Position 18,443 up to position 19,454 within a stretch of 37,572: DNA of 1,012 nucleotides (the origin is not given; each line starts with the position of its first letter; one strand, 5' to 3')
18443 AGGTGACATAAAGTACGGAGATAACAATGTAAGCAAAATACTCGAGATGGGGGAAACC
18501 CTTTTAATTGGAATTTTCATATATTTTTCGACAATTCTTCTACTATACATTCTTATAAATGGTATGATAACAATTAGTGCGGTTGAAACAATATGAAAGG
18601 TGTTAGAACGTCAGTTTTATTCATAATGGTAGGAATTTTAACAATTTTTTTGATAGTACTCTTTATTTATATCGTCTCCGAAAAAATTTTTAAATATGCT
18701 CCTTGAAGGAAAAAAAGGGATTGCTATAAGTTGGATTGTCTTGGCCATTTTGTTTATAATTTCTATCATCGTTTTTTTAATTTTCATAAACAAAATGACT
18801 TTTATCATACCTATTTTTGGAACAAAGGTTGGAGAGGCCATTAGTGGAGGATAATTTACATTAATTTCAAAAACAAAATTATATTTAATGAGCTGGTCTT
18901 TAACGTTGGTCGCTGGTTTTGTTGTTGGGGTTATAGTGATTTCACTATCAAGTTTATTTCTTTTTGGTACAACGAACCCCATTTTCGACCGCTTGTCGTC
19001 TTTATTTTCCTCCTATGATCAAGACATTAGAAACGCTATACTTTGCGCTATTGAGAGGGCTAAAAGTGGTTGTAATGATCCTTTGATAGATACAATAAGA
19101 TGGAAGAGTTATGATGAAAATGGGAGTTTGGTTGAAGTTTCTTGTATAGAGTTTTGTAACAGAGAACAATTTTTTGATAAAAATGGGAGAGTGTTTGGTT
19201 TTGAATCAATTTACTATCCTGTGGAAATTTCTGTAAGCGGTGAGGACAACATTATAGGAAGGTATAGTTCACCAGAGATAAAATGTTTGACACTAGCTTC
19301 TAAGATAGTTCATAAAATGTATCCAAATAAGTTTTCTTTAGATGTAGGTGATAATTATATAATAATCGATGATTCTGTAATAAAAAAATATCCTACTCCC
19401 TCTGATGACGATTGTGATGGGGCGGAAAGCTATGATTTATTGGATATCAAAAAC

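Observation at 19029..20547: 207-bp, 100% identical in-frame cassette shared by two otherwise diverged tandem paralogs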

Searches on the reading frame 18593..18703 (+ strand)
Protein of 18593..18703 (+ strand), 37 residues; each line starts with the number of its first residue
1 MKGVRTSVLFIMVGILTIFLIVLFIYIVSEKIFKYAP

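Call 65: search_protein_families(library=ncbifam, proteins=[window:18593-18703:+], max_evalue=1)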
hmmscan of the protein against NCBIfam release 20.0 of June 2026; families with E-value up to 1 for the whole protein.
window:18593-18703:+ (37 aa): 3 families
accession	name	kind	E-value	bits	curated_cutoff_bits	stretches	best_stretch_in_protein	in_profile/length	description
NF010694.0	PRK14094.1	equivalog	0.0044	16.8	104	1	6-25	10-27/50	photosystem II reaction center protein PsbM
TIGR03927.1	T7SS_EssA_Firm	equivalog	0.22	11.4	32.45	1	6-33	123-150/151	type VII secretion protein EssA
TIGR02978.1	phageshock_pspC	equivalog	0.35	10.7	104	1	8-37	33-62/121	envelope stress response membrane protein PspC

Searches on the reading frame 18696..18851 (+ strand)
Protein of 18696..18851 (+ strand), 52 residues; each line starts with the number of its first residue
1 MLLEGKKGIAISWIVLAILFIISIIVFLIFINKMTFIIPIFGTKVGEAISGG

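Call 65: search_protein_families(library=ncbifam, proteins=[window:18696-18851:+], max_evalue=1)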
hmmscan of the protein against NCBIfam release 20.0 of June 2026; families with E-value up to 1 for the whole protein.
window:18696-18851:+ (52 aa): 2 families
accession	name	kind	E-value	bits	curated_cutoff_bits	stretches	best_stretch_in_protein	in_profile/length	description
TIGR01605.1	PYST-D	paralog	0.059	13.2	41.4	1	22-41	16-35/55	Plasmodium yoelii subtelomeric family PYST-D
NF041581.1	SosA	equivalog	0.98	9.7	60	0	16-32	12-28/77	DNA damage-induced cell division inhibitor SosA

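Call 71: find_encoding_contigs(protein=window:18696-18851:+, flank=10000, max_places=10)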
Protein window:18696-18851:+ (52 aa): no gene with exactly this product is on record in the collection.

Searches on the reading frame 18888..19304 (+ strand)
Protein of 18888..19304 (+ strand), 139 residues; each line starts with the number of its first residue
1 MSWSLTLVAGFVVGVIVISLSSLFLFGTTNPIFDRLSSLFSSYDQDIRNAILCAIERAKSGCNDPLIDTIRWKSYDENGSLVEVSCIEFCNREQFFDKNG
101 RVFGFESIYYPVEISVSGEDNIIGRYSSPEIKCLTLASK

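Call 55: find_homologous_proteins(query=A5, max_evalue=0.001)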
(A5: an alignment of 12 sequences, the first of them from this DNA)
Query A5 (12 sequences) (139 aa, profile of the alignment): 2 proteins with E <= 0.001 among 3827 candidates.
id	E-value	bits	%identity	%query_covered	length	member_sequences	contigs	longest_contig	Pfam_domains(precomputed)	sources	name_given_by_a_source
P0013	3.4e-30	123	23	80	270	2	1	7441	-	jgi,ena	-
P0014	4.1e-15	74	21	42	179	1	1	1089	-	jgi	jgi:hypothetical protein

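Call 59: find_encoding_contigs(protein=P0013, flank=8000, max_places=3)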
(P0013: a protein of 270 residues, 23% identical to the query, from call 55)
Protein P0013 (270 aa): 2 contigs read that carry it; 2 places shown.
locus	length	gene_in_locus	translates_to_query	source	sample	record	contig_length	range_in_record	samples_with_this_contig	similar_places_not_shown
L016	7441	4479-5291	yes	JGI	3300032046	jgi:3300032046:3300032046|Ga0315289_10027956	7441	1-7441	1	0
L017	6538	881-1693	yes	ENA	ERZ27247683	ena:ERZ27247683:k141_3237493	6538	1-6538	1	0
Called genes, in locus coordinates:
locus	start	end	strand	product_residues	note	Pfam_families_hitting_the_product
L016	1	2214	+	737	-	?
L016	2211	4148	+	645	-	-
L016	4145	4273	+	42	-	-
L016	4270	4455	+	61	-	-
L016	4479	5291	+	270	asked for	-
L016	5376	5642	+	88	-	-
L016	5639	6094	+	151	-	-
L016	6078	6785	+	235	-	-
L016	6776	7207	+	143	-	-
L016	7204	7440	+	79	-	?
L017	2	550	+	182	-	?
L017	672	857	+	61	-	-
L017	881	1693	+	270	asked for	-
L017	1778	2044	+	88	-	-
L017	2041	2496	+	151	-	-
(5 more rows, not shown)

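Call 66: search_solved_structures(query=A5, max_evalue=10)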
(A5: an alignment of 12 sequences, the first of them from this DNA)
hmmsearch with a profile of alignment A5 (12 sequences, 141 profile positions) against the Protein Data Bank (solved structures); distinct sequences matched with E-value up to 10: 3.
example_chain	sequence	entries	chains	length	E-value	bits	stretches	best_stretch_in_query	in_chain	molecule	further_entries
6b87_A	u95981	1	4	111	2.2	11.5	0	7-38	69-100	TMHC2_E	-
2n28_A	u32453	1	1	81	2.3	11.4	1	9-38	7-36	Protein Vpu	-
7l0j_B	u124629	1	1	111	9.9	9.4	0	46-78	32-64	Anti-Muellerian hormone type-2 receptor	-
